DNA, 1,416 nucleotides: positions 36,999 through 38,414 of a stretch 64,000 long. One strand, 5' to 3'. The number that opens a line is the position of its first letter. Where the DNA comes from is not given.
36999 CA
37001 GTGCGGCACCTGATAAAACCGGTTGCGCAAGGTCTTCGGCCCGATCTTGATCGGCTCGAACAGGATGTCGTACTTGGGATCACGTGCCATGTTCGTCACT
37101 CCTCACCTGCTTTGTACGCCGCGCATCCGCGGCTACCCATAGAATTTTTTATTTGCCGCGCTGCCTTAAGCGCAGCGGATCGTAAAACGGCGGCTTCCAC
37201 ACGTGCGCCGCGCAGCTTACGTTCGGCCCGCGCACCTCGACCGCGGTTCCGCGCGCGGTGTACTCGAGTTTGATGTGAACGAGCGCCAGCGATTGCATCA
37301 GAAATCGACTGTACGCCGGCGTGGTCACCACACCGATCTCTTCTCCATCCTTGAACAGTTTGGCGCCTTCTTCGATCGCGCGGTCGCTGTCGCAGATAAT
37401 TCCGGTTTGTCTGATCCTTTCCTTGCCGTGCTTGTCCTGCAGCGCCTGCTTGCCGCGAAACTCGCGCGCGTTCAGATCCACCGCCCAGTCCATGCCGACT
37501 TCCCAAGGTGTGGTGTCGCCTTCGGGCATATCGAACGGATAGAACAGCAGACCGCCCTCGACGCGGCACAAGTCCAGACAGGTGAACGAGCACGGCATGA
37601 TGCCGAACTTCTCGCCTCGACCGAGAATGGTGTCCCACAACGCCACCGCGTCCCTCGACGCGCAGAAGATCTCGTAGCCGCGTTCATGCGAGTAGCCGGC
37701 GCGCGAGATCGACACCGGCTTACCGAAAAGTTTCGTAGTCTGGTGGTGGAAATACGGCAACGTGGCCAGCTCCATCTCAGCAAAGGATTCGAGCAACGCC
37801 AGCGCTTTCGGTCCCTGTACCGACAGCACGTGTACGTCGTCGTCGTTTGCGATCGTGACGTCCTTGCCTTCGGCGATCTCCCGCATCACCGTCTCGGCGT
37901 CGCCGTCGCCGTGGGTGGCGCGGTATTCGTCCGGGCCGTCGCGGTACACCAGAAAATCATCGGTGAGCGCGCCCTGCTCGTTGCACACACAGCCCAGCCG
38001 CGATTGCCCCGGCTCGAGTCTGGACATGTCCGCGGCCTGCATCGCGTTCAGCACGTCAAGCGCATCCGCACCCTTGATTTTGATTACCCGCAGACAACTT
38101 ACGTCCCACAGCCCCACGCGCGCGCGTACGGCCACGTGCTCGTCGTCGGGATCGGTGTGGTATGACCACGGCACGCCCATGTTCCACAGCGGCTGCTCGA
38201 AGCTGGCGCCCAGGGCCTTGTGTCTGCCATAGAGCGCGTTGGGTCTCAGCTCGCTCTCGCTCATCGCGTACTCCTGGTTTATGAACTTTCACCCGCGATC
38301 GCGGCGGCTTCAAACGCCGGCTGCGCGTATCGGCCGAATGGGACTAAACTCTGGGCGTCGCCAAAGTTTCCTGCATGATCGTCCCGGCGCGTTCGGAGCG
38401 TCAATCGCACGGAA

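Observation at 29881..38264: Dimethylglycine-demethylase-like operon (gcvT-like, dgcA-like, dgcB-like, etfBA) in which etfB has lost its 5' end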

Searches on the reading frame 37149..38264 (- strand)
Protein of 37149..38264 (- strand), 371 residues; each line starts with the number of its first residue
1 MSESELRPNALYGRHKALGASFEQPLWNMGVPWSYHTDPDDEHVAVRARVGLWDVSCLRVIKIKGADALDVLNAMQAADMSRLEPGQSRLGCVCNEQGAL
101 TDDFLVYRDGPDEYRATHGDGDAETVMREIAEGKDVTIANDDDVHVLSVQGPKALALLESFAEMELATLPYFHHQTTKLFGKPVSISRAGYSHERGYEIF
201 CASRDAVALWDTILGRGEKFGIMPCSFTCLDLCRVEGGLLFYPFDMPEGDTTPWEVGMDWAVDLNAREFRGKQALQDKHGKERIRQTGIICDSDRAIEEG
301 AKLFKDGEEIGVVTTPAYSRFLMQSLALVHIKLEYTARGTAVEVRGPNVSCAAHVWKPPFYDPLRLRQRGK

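Call 6: search_protein_families(library=pfam, proteins=[window:37149-38264:-])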
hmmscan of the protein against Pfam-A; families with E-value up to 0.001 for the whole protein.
window:37149-38264:- (371 aa): 2 families
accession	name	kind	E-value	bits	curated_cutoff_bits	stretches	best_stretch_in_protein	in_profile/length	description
PF01571.26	GCV_T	-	5.5e-64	216.3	25.6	1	11-261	1-255/255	Aminomethyltransferase folate-binding domain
PF08669.17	GCV_T_C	-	2.3e-14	53.5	25.9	1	287-362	4-80/80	Glycine cleavage T-protein C-terminal barrel domain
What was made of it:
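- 37149..38264 (-): GcvT/DmmD-like tetrahydrofolate-binding aminomethyltransferase-family protein (371 aa), apparently intact. Pfam GCV_T covers 1-255/255 and GCV_T_C covers 4-80/80 (call 6).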

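Call 12: search_protein_families(library=ncbifam, proteins=[window:37149-38264:-], max_evalue=0.00001)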
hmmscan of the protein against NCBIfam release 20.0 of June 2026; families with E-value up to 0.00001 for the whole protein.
window:37149-38264:- (371 aa): 8 families
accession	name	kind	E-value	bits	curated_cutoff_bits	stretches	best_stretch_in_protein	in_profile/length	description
NF001567.0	PRK00389.1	subfamily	2.8e-68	230.5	300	1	6-362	3-354/359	glycine cleavage system aminomethyltransferase GcvT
NF053776.1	TmaoDeMthMsil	equivalog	3.4e-62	211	1100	1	31-369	409-762/763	trimethylamine N-oxide demethylase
TIGR00528.1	gcvT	equivalog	2.9e-56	190.9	235.85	1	9-361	4-360/362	glycine cleavage system aminomethyltransferase GcvT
NF010093.0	PRK13579.1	equivalog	1.1e-44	152.7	459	1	4-361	7-364/371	glycine cleavage system aminomethyltransferase GcvT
TIGR01372.1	soxA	subfamily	5.9e-44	150.1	1164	1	40-369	647-995/996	sarcosine oxidase subunit alpha family protein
NF009133.0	PRK12486.1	equivalog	7.4e-42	143.6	410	1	40-357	45-365/369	dimethylsulfoniopropionate demethylase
NF047633.1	SyrngDmethDesA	equivalog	3.2e-12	45.7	800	1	30-231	28-241/453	syringate O-demethylase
NF047885.1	VanMgalDeMLigM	equivalog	1.9e-09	37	580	1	113-240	124-251/461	vanillate/3-O-methylgallate O-demethylase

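Call 15: find_encoding_contigs(protein=window:37149-38264:-, flank=10000, max_places=6)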
Protein window:37149-38264:- (371 aa): 1 contig read that carries it; 1 place shown.
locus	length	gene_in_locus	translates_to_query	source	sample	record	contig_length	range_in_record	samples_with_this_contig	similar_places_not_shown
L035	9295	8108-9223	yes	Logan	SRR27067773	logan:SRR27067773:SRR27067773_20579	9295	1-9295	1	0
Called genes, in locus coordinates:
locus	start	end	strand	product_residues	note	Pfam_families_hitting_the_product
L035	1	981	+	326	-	?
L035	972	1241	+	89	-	-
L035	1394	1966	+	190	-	PF02669:KdpC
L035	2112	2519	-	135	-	PF13470:PIN_3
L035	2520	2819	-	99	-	PF04014:MazE_antitoxin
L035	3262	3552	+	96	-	-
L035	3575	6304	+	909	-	PF02702:KdpD, PF00582:Usp, PF13493:DUF4118, PF00512:HisKA, PF13581:HATPase_c_2 (weak), PF02518:HATPase_c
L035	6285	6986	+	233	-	PF00072:Response_reg, PF00486:Trans_reg_C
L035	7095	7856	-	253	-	PF00702:Hydrolase, PF13344:Hydrolase_6, PF13419:HAD_2 (faint), PF13242:Hydrolase_like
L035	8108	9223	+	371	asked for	PF01571:GCV_T, PF08669:GCV_T_C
